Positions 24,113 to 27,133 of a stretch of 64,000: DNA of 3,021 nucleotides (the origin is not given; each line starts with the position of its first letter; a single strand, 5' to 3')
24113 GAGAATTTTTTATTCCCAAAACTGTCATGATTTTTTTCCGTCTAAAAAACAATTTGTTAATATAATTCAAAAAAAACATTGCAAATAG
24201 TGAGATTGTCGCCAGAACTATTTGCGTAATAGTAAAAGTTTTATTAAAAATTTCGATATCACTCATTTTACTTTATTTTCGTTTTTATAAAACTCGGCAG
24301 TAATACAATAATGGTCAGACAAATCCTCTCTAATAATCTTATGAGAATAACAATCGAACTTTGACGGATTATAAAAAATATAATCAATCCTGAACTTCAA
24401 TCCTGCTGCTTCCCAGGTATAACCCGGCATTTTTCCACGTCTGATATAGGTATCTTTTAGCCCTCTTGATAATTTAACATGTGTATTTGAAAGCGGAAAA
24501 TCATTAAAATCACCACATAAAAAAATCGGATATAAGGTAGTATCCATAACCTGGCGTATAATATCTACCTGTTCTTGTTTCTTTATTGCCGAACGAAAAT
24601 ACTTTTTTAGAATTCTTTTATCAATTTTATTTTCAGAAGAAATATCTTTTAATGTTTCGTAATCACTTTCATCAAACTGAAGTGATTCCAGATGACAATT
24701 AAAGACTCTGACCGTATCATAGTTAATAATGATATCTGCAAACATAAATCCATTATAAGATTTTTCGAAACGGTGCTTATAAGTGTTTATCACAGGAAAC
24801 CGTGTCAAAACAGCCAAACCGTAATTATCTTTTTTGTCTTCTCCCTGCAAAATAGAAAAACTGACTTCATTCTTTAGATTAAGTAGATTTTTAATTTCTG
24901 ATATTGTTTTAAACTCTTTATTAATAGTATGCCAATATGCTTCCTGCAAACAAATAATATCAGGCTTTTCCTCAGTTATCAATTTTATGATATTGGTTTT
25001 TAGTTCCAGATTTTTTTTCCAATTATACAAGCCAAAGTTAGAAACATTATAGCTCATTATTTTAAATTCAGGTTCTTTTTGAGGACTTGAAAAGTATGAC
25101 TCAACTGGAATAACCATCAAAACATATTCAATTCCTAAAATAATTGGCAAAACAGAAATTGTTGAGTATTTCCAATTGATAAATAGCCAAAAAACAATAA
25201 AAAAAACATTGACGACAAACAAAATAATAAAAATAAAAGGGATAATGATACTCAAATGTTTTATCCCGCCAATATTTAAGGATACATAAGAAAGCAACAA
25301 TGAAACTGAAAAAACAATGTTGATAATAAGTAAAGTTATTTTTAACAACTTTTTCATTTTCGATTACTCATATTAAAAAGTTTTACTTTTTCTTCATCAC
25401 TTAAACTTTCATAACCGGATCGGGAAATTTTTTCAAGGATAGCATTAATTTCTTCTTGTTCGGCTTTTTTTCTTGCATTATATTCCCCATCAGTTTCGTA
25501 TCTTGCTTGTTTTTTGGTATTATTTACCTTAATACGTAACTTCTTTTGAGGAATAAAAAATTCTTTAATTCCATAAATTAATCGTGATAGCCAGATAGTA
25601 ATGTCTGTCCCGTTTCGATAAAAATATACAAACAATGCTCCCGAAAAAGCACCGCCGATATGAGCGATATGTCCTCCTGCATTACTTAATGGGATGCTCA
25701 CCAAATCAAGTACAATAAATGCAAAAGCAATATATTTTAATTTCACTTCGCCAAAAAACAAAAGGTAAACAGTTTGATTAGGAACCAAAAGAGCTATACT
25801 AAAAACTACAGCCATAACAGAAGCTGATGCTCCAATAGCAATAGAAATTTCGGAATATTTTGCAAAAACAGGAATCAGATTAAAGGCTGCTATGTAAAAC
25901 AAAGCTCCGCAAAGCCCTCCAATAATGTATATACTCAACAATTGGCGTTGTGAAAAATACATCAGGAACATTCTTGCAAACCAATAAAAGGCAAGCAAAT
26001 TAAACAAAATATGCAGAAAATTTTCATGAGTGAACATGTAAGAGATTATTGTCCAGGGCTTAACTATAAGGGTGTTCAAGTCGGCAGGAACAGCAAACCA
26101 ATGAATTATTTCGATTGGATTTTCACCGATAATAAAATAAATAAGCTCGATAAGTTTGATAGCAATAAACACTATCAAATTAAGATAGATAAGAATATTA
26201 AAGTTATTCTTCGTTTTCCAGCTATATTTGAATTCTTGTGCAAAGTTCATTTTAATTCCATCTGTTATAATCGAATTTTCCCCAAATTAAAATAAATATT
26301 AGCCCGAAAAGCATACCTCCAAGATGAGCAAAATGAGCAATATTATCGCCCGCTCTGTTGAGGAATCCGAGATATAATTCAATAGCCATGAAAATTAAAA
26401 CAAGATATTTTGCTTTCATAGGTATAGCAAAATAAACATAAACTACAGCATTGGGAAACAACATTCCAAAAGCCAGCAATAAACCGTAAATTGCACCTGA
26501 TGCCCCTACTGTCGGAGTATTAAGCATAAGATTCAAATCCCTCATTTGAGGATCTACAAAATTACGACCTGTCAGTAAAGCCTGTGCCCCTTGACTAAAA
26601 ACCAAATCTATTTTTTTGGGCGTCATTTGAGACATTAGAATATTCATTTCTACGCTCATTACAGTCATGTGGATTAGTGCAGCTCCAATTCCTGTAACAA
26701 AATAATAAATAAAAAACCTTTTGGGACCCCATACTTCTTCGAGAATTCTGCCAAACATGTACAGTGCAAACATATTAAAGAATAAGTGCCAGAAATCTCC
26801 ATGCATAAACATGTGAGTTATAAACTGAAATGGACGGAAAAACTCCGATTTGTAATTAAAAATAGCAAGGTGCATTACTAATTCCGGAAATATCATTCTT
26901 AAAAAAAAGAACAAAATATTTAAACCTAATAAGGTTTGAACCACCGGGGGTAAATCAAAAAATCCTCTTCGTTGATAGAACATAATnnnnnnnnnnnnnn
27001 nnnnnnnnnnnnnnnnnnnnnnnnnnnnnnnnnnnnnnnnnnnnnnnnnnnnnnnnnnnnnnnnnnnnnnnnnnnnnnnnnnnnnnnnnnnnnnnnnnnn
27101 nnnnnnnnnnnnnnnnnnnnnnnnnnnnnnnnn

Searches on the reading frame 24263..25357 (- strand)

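Call 65: search_protein_families(library=pfam, max_evalue=0.0001, proteins=[window:24263-25357:-])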
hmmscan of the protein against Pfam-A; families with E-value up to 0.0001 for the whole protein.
window:24263-25357:- (364 aa): 1 family
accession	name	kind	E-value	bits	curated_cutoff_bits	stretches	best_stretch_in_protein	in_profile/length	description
PF03372.29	Exo_endo_phos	-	1.3e-21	77.8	24.5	1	101-349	1-225/225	Endonuclease/Exonuclease/phosphatase family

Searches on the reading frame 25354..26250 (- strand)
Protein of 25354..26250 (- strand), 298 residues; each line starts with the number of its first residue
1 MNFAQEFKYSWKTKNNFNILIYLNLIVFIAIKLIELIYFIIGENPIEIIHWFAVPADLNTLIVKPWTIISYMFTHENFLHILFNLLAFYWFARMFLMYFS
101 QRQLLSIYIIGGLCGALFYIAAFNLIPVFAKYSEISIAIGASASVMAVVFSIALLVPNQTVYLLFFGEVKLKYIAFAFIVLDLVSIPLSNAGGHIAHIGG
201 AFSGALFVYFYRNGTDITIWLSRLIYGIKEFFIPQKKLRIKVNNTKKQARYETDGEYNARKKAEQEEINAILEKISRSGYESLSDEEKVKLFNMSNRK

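Call 65: search_protein_families(library=pfam, max_evalue=0.0001, proteins=[window:25354-26250:-])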
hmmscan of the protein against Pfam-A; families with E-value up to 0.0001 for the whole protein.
window:25354-26250:- (298 aa): 2 families
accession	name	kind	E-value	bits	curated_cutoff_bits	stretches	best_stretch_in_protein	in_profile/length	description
PF01694.28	Rhomboid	-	1.8e-18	67.5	22.6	1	65-211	4-140/143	Rhomboid domain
PF20216.3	DUF6576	-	1.2e-12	48.2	27.3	1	252-296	2-46/47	Family of unknown function (DUF6576)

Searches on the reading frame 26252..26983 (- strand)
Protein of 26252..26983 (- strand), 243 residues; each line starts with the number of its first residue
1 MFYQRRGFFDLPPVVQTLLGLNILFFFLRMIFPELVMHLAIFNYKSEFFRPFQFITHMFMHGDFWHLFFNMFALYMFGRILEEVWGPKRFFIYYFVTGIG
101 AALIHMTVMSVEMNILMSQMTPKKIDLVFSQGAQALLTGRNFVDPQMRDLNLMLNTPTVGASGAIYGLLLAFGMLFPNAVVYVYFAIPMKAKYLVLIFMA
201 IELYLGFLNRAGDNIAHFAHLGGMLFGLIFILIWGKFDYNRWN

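Call 65: search_protein_families(library=pfam, max_evalue=0.0001, proteins=[window:26252-26983:-])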
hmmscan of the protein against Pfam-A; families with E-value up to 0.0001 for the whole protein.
window:26252-26983:- (243 aa): 2 families
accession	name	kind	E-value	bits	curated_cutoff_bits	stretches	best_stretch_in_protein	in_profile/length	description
PF01694.28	Rhomboid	-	1.8e-29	103.2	22.6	1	52-236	5-142/143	Rhomboid domain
PF08551.15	DUF1751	-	3.8e-10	40.7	22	1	48-138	5-91/99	Eukaryotic integral membrane protein (DUF1751)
